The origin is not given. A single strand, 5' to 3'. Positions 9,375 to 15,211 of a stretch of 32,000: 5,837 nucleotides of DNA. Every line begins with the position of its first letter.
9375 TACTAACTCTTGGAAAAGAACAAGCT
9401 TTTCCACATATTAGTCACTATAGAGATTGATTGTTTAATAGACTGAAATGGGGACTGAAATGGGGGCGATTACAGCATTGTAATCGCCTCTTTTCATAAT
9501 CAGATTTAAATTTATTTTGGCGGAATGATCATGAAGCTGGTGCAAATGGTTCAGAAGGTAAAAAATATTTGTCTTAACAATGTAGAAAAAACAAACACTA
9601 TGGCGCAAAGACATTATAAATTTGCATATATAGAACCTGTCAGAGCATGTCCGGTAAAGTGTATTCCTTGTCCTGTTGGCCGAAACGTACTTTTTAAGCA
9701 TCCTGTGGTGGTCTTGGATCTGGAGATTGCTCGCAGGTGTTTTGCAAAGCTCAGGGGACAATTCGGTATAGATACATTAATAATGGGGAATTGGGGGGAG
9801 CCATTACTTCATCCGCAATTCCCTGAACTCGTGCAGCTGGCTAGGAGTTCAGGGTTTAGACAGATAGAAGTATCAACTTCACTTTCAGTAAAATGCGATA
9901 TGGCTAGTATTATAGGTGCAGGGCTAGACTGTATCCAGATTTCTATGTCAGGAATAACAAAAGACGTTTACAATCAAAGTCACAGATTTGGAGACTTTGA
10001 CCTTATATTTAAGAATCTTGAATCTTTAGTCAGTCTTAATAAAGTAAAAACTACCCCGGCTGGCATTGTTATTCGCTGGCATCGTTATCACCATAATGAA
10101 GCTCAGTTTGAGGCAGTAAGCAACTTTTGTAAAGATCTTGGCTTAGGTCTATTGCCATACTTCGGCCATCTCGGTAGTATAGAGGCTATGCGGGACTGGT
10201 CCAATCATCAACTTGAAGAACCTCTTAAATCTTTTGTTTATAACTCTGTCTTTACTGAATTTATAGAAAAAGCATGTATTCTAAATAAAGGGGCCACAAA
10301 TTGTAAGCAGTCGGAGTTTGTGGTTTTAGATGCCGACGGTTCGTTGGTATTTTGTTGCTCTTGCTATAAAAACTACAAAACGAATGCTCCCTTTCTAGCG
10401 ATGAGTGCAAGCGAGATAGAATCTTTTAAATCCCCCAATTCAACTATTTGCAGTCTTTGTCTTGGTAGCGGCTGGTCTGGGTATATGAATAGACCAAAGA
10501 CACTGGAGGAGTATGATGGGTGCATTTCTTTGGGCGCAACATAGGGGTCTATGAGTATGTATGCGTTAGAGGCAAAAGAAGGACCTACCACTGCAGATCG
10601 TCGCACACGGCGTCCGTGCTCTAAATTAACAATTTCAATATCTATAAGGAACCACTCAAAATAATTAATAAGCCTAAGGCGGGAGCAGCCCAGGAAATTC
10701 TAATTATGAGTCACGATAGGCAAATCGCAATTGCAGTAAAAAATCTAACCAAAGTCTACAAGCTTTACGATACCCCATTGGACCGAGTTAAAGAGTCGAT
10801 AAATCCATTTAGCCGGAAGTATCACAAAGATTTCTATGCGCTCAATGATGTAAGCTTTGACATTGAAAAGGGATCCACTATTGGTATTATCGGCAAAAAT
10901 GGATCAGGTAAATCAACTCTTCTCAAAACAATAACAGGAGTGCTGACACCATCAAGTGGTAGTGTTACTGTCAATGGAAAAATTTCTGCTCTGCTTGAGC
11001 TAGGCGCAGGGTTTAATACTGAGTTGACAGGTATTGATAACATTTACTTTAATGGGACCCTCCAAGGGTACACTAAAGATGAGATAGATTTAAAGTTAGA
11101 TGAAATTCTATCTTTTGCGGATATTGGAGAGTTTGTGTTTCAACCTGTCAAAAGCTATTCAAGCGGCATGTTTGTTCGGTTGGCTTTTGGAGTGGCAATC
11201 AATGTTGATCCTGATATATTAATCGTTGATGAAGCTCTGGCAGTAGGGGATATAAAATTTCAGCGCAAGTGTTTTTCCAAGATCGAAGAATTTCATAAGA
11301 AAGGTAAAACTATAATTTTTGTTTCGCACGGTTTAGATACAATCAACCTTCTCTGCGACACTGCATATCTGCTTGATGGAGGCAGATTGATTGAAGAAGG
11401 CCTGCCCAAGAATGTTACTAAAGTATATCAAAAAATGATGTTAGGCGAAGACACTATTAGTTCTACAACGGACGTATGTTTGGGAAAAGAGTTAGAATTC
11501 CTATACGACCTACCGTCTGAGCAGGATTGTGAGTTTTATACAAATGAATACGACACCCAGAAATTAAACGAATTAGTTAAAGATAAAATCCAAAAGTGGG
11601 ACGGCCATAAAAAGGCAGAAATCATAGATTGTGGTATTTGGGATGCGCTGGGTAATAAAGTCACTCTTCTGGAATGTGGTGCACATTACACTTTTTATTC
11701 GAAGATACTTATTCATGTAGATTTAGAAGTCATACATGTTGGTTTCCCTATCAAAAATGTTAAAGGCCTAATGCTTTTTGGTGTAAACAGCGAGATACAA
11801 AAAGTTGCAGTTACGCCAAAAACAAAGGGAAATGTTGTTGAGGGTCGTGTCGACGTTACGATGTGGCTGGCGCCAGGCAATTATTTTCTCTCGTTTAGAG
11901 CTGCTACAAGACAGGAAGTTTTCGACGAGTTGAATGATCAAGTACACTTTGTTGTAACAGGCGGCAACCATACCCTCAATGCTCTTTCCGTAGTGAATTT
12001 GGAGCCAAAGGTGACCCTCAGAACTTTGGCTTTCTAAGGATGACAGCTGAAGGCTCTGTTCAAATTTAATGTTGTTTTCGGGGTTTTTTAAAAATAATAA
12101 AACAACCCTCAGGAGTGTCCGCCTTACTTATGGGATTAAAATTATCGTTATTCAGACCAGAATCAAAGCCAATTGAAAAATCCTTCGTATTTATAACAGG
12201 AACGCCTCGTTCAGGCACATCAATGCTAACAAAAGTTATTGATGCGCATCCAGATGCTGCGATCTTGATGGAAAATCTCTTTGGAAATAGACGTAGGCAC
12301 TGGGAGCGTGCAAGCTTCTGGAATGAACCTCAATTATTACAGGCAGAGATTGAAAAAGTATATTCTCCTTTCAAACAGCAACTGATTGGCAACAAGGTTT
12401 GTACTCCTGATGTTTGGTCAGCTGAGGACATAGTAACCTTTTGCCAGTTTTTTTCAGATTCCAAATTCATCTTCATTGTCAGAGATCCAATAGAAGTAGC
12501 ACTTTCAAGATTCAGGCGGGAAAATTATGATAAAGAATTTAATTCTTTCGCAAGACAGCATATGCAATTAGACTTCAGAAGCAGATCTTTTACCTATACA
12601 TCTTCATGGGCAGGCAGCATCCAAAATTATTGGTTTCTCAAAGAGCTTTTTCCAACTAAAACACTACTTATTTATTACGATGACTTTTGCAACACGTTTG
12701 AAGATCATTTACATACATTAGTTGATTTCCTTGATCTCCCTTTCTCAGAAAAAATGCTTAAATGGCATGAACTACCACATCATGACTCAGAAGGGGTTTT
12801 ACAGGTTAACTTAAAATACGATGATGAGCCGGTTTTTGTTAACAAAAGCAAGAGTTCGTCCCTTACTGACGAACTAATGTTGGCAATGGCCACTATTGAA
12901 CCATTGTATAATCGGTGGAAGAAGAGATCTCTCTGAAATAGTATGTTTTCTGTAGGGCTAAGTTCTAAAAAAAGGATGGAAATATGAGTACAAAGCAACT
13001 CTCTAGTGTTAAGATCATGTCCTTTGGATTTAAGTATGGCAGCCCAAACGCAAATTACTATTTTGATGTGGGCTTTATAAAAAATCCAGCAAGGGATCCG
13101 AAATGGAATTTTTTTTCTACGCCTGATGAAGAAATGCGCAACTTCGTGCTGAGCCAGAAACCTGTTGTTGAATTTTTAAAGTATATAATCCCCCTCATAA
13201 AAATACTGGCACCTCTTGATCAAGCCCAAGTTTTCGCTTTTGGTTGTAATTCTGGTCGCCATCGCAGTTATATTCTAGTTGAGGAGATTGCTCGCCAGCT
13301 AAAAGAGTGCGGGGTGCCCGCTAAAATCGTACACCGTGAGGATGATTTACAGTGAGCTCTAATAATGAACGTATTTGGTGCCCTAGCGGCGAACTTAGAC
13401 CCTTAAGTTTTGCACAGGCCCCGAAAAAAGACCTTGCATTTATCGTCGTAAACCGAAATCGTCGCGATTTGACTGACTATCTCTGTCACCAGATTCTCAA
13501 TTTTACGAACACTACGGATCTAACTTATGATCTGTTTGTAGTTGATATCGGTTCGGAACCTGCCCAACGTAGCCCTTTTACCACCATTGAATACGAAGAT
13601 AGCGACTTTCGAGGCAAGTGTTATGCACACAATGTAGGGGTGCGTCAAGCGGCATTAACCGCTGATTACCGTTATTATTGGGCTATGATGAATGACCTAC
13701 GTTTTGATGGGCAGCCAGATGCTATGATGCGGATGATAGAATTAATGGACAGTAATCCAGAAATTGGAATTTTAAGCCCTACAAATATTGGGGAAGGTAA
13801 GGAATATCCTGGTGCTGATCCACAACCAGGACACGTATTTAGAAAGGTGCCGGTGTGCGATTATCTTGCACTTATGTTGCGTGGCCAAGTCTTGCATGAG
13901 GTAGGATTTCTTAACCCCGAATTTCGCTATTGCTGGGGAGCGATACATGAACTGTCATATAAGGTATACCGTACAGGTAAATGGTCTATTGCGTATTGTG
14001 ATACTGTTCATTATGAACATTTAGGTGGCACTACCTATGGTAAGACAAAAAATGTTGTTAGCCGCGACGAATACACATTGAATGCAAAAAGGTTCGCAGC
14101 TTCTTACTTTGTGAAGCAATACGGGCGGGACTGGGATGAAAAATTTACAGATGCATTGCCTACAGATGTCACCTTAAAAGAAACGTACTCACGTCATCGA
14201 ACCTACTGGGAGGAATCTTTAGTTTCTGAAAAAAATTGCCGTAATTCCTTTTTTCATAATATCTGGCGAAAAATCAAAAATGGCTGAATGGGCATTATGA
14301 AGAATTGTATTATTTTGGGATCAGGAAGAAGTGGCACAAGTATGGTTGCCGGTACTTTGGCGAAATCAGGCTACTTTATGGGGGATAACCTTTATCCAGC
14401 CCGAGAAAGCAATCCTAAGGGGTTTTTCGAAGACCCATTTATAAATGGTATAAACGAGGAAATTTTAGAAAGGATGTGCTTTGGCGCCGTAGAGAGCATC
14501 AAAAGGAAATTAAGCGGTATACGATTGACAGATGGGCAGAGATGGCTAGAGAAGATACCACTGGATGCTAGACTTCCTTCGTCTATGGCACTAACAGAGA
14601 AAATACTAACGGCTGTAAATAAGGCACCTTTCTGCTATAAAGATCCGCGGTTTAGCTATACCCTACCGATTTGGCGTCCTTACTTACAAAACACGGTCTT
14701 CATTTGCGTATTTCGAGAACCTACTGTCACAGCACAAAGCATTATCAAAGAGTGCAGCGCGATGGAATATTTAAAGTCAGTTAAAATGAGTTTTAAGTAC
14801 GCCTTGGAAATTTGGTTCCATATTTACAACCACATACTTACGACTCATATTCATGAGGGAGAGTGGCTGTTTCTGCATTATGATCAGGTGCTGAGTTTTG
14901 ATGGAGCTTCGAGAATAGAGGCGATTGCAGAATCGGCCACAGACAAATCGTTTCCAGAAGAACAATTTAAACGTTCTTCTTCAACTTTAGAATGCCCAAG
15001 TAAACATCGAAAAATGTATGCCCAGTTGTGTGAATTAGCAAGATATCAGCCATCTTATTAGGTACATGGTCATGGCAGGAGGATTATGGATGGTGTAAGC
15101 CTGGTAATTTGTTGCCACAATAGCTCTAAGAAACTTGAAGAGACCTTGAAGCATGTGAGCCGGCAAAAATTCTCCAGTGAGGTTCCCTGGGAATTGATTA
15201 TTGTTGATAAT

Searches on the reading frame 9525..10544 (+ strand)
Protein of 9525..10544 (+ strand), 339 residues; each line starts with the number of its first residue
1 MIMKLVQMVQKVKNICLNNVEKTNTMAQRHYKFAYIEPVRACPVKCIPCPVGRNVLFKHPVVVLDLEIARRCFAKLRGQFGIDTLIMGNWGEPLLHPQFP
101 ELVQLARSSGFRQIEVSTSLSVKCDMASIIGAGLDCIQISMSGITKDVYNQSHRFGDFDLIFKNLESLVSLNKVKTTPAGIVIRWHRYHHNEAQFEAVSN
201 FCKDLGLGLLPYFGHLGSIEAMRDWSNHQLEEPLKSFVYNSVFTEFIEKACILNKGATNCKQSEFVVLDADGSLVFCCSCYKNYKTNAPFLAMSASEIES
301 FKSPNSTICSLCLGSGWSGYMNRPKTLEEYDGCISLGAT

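Call 9: search_protein_families(library=pfam, proteins=[window:9525-10544:+])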
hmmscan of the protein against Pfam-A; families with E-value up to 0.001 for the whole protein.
window:9525-10544:+ (339 aa): 1 family
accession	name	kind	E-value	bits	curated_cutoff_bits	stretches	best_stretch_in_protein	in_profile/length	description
PF04055.27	Radical_SAM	-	4.5e-08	33.9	29.5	1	36-173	1-142/166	Radical SAM superfamily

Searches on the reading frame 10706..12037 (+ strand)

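Call 9: search_protein_families(library=pfam, proteins=[window:10706-12037:+])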
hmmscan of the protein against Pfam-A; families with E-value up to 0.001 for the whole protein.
window:10706-12037:+ (443 aa): 6 families
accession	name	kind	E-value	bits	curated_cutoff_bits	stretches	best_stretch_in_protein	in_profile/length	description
PF14524.12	Wzt_C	-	1.3e-25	90.5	30.4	1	298-421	4-134/143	Wzt C-terminal domain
PF00005.33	ABC_tran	-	1.4e-21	78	25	1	46-178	1-136/137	ABC transporter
PF13555.12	AAA_29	-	6.7e-07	29.4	27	1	47-90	13-55/61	P-loop containing region of AAA domain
PF13476.12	AAA_23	-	1.1e-05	26.5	27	1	45-92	9-55/201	AAA domain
PF13304.12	AAA_21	-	0.00074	20.1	27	0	60-80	3-23/304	AAA domain, putative AbiEii toxin, Type IV TA system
PF02463.25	SMC_N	-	0.00086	19.2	40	0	47-86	16-54/220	RecF/RecN/SMC N terminal domain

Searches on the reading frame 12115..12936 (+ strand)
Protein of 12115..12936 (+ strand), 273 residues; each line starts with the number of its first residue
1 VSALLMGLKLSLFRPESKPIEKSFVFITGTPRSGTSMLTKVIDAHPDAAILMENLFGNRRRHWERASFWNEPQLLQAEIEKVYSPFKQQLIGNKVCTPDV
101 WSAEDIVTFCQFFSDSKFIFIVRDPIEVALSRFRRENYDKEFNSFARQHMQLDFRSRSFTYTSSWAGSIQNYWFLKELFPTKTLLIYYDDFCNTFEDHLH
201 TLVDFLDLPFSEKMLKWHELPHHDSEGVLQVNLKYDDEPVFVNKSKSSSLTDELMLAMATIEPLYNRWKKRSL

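Call 9: search_protein_families(library=pfam, proteins=[window:12115-12936:+])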
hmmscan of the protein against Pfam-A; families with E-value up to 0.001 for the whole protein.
window:12115-12936:+ (273 aa): 2 families
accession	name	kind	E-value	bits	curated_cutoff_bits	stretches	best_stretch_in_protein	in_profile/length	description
PF13469.12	Sulfotransfer_3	-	4.2e-20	73.4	27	1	25-212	2-216/216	Sulfotransferase family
PF00685.33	Sulfotransfer_1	-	6.8e-10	39.2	22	1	25-215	4-188/255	Sulfotransferase domain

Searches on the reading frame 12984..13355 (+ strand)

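Call 9: search_protein_families(library=pfam, proteins=[window:12984-13355:+])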
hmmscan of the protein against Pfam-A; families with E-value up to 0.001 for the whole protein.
window:12984-13355:+ (123 aa): 1 family
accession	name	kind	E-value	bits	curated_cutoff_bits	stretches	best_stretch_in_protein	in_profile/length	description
PF22740.1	PapZ_C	-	2.5e-25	89.5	27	1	8-119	2-119/121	RapZ C-terminal domain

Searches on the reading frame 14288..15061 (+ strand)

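Call 9: search_protein_families(library=pfam, proteins=[window:14288-15061:+])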
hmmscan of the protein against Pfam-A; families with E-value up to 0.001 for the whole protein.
window:14288-15061:+ (257 aa): 1 family
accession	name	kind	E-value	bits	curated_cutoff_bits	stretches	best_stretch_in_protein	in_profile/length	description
PF13469.12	Sulfotransfer_3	-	0.00013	22.7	27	1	8-202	3-196/216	Sulfotransferase family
